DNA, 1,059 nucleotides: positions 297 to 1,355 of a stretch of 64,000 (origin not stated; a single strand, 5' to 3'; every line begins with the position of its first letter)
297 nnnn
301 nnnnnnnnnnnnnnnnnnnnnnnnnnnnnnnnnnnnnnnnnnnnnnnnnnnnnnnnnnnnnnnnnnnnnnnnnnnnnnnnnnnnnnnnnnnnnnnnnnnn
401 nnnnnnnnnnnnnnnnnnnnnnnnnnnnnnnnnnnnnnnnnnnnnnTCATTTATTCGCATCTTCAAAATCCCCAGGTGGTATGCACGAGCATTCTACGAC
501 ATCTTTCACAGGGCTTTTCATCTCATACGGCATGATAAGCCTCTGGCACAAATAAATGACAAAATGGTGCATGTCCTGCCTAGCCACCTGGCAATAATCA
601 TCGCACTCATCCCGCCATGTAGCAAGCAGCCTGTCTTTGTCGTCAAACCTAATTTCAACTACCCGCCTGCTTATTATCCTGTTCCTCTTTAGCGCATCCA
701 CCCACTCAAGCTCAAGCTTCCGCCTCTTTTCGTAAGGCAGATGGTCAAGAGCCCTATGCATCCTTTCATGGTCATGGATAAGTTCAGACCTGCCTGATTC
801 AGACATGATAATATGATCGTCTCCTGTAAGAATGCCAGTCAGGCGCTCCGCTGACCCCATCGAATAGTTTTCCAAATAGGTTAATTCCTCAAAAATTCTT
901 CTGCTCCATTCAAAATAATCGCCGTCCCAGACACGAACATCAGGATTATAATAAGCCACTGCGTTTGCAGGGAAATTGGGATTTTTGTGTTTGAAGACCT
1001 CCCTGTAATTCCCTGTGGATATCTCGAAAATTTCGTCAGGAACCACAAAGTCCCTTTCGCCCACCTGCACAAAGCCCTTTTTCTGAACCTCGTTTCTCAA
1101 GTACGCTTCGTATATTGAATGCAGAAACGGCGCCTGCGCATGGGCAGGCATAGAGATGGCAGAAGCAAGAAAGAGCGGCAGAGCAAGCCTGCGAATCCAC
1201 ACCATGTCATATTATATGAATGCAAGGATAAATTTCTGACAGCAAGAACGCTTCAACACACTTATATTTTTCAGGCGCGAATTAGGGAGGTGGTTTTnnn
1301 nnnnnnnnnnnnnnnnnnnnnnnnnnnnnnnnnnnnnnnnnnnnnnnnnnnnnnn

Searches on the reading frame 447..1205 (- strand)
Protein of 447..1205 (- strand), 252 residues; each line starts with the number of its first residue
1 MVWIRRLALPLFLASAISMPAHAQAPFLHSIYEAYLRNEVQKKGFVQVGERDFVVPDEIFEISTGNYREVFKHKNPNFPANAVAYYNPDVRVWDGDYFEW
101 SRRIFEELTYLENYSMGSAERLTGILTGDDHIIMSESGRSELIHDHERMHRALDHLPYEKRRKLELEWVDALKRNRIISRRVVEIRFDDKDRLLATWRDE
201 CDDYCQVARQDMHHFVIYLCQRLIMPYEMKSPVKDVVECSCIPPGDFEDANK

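Call 29: search_protein_families(library=pfam, proteins=[window:447-1205:-])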
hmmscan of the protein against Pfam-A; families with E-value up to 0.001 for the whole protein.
window:447-1205:- (252 aa): 0 families

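Call 75: find_encoding_contigs(protein=window:447-1205:-, flank=10000, max_places=2)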
Protein window:447-1205:- (252 aa): 1 contig read that carries it; 1 place shown.
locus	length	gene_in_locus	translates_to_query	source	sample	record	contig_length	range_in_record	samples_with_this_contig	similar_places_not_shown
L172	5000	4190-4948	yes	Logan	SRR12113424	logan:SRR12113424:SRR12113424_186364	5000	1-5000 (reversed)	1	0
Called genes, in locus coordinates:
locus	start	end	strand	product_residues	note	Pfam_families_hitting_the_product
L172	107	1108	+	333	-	-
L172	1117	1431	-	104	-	-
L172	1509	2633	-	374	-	-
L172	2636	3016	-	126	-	-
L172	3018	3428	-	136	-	-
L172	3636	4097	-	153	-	-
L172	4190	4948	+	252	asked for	-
